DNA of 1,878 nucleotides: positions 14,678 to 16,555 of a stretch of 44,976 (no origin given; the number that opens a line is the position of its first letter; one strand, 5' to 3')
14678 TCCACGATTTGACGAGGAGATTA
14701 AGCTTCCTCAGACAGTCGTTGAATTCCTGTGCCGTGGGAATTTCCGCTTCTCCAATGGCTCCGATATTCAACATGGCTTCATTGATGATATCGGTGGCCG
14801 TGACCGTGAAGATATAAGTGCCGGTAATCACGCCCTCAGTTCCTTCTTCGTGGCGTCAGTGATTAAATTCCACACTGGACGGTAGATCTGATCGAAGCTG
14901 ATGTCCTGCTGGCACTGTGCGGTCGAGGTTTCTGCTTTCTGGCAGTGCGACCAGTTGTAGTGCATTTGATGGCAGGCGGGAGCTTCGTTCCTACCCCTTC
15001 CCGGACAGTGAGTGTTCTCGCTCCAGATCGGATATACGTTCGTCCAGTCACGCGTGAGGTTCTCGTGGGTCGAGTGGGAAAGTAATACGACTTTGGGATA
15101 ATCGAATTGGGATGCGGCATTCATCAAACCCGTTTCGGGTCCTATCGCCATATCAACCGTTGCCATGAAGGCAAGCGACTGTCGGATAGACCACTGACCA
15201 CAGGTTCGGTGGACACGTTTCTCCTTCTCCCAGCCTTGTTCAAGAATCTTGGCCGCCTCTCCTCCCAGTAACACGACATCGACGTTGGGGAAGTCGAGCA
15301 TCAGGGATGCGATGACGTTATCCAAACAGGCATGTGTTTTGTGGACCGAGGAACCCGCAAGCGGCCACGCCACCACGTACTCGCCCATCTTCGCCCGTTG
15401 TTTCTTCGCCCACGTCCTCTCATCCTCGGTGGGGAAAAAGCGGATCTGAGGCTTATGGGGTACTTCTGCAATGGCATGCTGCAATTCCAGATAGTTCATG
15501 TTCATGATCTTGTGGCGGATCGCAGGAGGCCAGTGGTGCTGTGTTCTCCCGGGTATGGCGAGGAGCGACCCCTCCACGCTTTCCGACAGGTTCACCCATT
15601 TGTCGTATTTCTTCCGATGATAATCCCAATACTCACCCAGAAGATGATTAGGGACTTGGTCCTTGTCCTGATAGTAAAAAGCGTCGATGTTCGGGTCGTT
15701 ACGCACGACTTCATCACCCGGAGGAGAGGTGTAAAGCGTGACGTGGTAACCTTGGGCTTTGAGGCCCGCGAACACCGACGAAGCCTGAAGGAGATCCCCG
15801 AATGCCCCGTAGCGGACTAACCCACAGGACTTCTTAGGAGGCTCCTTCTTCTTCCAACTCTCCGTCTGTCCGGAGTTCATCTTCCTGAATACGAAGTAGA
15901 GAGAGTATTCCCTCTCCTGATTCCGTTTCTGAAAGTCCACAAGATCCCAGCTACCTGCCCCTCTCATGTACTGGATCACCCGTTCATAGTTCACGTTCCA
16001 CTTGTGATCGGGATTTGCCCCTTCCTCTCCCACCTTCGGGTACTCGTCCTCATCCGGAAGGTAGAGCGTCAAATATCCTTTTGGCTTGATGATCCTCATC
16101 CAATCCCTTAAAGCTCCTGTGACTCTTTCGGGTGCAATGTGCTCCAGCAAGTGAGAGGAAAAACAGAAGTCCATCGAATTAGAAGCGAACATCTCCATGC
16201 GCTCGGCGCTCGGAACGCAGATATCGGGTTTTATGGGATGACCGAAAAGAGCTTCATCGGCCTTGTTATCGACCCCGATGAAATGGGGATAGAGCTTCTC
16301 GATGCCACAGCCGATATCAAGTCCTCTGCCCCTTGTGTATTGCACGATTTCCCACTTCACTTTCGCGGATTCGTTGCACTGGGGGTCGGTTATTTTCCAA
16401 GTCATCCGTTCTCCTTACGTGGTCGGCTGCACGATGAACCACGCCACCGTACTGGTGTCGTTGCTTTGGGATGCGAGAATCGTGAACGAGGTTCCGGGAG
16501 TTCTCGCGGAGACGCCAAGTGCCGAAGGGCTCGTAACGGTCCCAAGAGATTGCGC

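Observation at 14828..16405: SAM-methyltransferase fused to a GT9 heptosyltransferase, embedded between capsid/fibre accessory genes and the head-tail adaptor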

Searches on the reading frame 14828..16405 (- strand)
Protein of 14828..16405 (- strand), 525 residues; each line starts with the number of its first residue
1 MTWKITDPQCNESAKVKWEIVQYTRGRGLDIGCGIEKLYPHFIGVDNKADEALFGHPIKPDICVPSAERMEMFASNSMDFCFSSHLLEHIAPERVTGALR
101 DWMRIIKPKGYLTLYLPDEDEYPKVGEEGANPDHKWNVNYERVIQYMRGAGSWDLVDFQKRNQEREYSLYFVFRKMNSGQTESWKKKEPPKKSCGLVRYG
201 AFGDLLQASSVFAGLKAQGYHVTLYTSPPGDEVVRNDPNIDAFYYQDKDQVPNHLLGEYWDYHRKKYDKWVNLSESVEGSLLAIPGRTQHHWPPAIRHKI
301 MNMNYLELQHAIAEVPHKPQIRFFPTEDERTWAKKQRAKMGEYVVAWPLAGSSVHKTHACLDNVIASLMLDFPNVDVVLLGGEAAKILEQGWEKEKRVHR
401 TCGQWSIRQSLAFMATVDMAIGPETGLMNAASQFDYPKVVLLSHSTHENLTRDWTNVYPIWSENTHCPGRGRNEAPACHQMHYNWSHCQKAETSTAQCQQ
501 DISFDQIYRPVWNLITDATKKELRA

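Call 3: search_protein_families(library=pfam, proteins=[window:14828-16405:-], max_evalue=1)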
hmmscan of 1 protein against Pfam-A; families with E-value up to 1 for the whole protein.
window:14828-16405:- (525 aa): 4 families
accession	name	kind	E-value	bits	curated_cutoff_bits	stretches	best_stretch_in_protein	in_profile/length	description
PF08241.18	Methyltransf_11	-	1.5e-07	32.3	21.2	1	57-113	42-94/95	Methyltransferase domain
PF13489.12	Methyltransf_23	-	0.00023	21.4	27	1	24-128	22-131/164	Methyltransferase domain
PF13649.12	Methyltransf_25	-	0.0011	20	27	1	59-110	47-97/97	Methyltransferase domain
PF01075.23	Glyco_transf_9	-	0.0011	18.8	22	1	304-465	67-231/247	Glycosyltransferase family 9 (heptosyltransferase)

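Call 4: search_protein_families(library=ncbifam, proteins=[window:14828-16405:-], max_evalue=1)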
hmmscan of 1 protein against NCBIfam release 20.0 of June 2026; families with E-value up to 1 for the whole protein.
window:14828-16405:- (525 aa): 3 families
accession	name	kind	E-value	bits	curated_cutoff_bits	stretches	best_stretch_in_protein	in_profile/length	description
TIGR02195.1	heptsyl_trn_II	equivalog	0.023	13.8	134.6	1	364-464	199-303/339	lipopolysaccharide heptosyltransferase II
NF045667.1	MTase_DVU1556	equivalog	0.025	14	155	1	29-151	27-159/213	DVU_1556 family methyltransferase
NF043040.1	corrin_prot_MT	hypoth_equivalog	0.14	11.6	180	0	66-113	98-146/216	corrinoid protein-associated methyltransferase CpaM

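Call 5: search_protein_families(library=phrogs, proteins=[window:14828-16405:-], max_evalue=1)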
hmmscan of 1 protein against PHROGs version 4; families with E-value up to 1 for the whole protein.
window:14828-16405:- (525 aa): 3 families
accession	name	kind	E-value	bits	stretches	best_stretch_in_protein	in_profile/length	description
phrog_22502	-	other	0.0019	19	1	58-124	118-183/276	methyltransferase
phrog_27389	-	unknown function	0.21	11.7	1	332-442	197-308/350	-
phrog_6636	-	other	0.24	11.9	1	77-118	72-113/177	methyltransferase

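Call 9: find_homologous_proteins(query=window:14828-16405:-, max_evalue=0.001)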
Query window:14828-16405:- (525 aa): 2628 proteins with E <= 0.001 among 7803 candidates; the best 120 are listed.
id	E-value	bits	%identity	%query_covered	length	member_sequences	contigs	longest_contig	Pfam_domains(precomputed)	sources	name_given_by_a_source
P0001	0.0e+0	1263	100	100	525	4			PF08241.19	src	-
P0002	0.0e+0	1030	78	100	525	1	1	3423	PF08241.19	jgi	jgi:predicted SAM-dependent methyltransferase/ADP-heptose:LPS heptosyltransferase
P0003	0.0e+0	1029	79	99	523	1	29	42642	PF08241.19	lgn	-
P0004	0.0e+0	1018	78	99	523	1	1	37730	PF08241.19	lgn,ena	-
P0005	2.8e-297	1005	77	99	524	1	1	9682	PF13649.13,PF08241.19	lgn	-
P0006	1.4e-296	1002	78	99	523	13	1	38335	PF13649.13,PF08241.19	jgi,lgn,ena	-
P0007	4.2e-296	1001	77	99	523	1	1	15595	PF13649.13,PF08241.19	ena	-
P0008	2.2e-294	995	78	100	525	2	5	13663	PF08241.19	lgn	-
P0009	9.3e-294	993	76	100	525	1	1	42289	PF08241.19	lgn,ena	-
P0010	1.2e-293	993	76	99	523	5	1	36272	PF08241.19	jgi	jgi:ADP-heptose:LPS heptosyltransferase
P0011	5.9e-293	990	76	100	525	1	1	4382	PF13489.13,PF13649.13,PF08241.19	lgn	-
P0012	5.5e-292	987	77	99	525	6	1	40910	PF13489.13,PF08241.19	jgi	jgi:ADP-heptose:LPS heptosyltransferase/predicted SAM-dependent methyltransferase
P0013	8.7e-292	987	77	99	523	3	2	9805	PF08241.19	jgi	jgi:ADP-heptose:LPS heptosyltransferase/predicted SAM-dependent methyltransferase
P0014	1.3e-291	986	74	99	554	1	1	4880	PF13649.13,PF08241.19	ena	-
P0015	5.6e-291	984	75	99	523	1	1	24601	PF08241.19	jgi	jgi:ADP-heptose:LPS heptosyltransferase/predicted SAM-dependent methyltransferase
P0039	1.4e-257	874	68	100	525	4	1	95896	PF08241.19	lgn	-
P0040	3.1e-257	873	68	99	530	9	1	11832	PF08241.19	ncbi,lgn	-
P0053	1.6e-248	844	65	98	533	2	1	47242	PF08241.19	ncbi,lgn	-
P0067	4.4e-238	809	64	100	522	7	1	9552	PF13649.13,PF08241.19,PF01075.24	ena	-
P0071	8.2e-236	802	62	100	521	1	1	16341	PF08241.19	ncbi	-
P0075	1.9e-232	791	63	98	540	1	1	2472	PF13649.13,PF08241.19,PF01075.24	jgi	jgi:ADP-heptose:LPS heptosyltransferase/predicted SAM-dependent methyltransferase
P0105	2.9e-224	764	60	97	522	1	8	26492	PF13649.13,PF08241.19,PF01075.24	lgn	-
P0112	1.2e-221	755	61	97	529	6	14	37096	PF13489.13,PF08241.19,PF01075.24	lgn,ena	-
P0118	2.2e-219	748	59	100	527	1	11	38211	PF08241.19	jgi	jgi:ADP-heptose:LPS heptosyltransferase/predicted SAM-dependent methyltransferase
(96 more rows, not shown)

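Call 10: search_dna_similar(query=window:14828-16405:-, collection=phages, mode=protein, max_rows=30)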
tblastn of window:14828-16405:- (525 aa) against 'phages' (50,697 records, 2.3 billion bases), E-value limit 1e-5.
No match.

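Call 11: search_solved_structures(query=window:14828-16405:-, max_evalue=10, show_alignments=3)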
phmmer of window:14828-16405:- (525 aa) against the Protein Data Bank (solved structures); distinct sequences matched with E-value up to 10: 2.
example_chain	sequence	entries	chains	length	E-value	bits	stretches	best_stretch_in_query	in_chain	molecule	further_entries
6q0r_B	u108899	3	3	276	0.22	13.1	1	146-232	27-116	DDB1- and CUL4-associated factor 15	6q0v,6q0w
3dli_A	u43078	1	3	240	0.43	12.1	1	24-143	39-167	methyltransferase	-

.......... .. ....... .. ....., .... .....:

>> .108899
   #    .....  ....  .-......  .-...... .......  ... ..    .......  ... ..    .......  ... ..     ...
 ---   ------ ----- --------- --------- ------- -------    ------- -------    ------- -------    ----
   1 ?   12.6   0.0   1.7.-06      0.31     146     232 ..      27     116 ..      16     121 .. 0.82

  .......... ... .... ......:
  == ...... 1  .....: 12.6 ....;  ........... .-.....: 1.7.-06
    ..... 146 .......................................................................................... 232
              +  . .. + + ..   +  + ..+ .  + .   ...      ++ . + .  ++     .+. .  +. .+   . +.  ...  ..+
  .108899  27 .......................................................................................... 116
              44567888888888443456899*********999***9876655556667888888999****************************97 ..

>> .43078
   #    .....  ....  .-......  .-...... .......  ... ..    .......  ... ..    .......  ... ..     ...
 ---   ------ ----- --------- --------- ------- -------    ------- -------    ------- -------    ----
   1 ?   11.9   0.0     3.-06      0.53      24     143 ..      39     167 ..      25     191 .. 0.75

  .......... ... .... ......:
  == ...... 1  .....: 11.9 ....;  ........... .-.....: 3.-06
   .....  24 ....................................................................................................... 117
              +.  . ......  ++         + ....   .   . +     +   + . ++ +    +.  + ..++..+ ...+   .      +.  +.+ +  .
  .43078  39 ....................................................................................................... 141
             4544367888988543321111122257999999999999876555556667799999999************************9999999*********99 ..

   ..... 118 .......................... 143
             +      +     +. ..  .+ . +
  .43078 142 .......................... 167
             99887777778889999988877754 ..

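Call 17: search_solved_structures(query=A2, max_evalue=10, show_alignments=4)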
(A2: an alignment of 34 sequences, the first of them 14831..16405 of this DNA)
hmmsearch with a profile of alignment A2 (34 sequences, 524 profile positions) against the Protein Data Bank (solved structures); distinct sequences matched with E-value up to 10: 7.
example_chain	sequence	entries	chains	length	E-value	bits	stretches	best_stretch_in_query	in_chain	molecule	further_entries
3dli_A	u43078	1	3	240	0.0011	20.7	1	23-138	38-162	methyltransferase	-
1vlm_A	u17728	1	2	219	0.002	19.9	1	26-155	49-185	SAM-dependent methyltransferase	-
1ve3_A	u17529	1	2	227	0.0023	19.7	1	24-127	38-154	hypothetical protein PH0226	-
2p8j_A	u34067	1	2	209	0.0043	18.8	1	69-129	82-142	S-adenosylmethionine-dependent methyltransferase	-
2xva_A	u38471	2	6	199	0.12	14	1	25-124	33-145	TELLURITE RESISTANCE PROTEIN TEHB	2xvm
4dq0_A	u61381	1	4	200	0.13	13.9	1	25-124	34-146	Tellurite resistance protein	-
3tov_A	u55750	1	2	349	1.1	10.9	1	201-254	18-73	Glycosyl transferase family 9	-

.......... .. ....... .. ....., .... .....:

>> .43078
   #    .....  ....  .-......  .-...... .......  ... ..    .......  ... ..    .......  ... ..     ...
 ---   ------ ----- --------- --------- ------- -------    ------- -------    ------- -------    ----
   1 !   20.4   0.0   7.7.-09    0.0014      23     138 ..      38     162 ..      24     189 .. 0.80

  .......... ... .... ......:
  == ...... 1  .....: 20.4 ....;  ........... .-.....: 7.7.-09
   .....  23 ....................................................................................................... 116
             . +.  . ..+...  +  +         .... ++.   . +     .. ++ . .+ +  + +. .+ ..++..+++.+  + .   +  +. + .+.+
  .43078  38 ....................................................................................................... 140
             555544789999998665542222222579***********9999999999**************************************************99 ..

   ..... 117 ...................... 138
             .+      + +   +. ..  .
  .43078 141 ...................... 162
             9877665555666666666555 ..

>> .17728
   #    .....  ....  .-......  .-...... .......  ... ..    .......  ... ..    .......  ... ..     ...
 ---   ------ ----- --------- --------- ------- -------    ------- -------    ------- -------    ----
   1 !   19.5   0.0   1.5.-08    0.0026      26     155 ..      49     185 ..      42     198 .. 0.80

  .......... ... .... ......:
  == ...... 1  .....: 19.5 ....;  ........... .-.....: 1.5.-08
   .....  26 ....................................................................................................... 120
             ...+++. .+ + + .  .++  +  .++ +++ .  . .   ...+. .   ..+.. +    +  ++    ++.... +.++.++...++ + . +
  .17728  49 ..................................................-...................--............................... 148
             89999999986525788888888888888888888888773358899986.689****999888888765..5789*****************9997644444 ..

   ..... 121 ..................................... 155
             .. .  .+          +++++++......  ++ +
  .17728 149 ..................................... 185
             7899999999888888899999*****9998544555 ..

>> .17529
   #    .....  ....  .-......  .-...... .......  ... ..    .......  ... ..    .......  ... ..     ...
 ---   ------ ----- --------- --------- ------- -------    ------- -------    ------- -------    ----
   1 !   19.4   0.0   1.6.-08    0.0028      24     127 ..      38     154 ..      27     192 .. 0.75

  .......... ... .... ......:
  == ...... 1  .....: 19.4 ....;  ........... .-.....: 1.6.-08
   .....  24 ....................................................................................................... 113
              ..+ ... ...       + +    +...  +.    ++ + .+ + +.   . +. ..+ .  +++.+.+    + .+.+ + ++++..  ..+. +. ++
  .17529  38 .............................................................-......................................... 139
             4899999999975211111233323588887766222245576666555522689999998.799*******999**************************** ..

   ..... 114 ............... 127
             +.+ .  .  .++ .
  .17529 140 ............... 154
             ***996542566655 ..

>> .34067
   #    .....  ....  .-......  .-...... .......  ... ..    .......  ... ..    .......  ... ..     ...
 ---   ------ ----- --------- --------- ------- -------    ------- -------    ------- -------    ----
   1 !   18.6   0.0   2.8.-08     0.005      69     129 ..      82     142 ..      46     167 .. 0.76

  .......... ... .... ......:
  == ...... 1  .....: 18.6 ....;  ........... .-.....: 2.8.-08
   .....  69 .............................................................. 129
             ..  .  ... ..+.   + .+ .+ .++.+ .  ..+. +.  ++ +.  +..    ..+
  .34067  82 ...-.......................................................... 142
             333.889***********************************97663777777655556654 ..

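Call 18: search_protein_families(library=pfam, alignment_id=A2, max_evalue=0.01)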
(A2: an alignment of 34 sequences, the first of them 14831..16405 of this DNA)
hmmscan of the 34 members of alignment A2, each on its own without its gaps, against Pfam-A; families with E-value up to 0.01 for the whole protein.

A. member 1, window:14831-16405:- (525 aa): 4 families
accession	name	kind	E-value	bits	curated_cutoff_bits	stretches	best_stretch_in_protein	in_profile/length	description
PF08241.18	Methyltransf_11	-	1.5e-07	32.3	21.2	1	57-113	42-94/95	Methyltransferase domain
PF13489.12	Methyltransf_23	-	0.00023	21.4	27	1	24-128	22-131/164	Methyltransferase domain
PF13649.12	Methyltransf_25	-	0.0011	20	27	1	59-110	47-97/97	Methyltransferase domain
PF01075.23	Glyco_transf_9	-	0.0011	18.8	22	1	304-465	67-231/247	Glycosyltransferase family 9 (heptosyltransferase)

B. families by the number of members that match (of 34 scanned): 5 families
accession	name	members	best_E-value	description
PF08241.18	Methyltransf_11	34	3.7e-11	Methyltransferase domain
PF13649.12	Methyltransf_25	28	1.6e-07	Methyltransferase domain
PF13489.12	Methyltransf_23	28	3.6e-06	Methyltransferase domain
PF01075.23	Glyco_transf_9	12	2.5e-09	Glycosyltransferase family 9 (heptosyltransferase)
PF08242.18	Methyltransf_12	6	9.3e-06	Methyltransferase domain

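Call 23: find_encoding_contigs(protein=window:14828-16405:-, flank=10000, max_places=6)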
Protein window:14828-16405:- (525 aa): 6 contigs read that carry it; 3 places shown.
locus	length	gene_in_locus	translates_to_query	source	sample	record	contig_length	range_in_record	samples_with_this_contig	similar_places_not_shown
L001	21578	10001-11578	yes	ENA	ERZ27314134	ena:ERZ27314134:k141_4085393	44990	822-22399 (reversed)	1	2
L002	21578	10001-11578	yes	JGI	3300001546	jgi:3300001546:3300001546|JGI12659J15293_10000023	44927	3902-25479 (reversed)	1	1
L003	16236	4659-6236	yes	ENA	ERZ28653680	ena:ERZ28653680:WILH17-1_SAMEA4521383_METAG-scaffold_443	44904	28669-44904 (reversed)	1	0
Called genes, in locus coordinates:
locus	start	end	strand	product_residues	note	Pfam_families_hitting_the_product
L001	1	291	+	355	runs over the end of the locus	PF05345:He_PIG, PF03793:PASTA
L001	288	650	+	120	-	-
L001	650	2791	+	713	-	PF23899:SU10_portal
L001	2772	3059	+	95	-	-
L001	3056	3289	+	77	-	-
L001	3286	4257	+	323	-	-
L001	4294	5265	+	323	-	-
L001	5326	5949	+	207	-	-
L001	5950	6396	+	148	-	-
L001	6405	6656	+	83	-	-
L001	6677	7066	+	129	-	-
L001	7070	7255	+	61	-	-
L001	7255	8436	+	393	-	-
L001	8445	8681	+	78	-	-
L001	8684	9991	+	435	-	PF24146:K1-lyase_C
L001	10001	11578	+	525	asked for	PF08241:Methyltransf_11 (weak)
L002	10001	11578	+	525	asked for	PF08241:Methyltransf_11 (weak)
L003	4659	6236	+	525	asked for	PF08241:Methyltransf_11 (weak)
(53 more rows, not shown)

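Call 24: predict_structure(alignment_id=A2)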
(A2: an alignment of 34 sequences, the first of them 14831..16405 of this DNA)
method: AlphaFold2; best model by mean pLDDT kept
length: 525 residues; sequences in the alignment: 34
mean_pLDDT: 88.6   pTM: 0.84
mean pLDDT of the five models: 88.6, 88.5, 86.9, 86.0, 85.3
residues with pLDDT >= 90: 299; 70-90: 200; 50-70: 24; < 50: 2
segments of 3 or more residues with pLDDT < 50: none
pLDDT, mean of each block of 10 residues (from residue 1): 72 86 92 87 89 81 91 95 92 96 96 93 85 90 96 95 83 96 91 92 89 97 90 94 84 84 94 71 59 81 87 93 95 97 91 78 95 95 90 95 94 96 89 95 83 93 85 77 72 84 93 93 79
secondary structure, 60 per line:
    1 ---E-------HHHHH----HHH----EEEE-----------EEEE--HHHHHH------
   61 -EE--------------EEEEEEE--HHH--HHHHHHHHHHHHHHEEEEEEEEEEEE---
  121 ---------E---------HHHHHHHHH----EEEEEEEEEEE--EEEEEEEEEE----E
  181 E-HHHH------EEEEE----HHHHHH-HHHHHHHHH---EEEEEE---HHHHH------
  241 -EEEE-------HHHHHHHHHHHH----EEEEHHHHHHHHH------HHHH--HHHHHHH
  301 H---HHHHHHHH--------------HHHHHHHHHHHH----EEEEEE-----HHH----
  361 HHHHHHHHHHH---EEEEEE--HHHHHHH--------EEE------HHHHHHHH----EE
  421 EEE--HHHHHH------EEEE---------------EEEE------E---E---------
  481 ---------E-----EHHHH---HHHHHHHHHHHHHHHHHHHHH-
elements in order: H12-16 E28-31 E43-46 H49-54 E78-84 H92-105 E106-117 H140-148 E153-163 E166-175 H183-186 E193-197 H202-207 H209-217 E221-226 H230-234 E242-245 H253-264 E269-272 H273-281 H288-291 H294-301 H305-312 H327-338 E343-348 H361-371 E375-380 H383-389 E398-400 H407-414 E419-423 H426-431 E438-441 E457-460 H497-500 H504-524
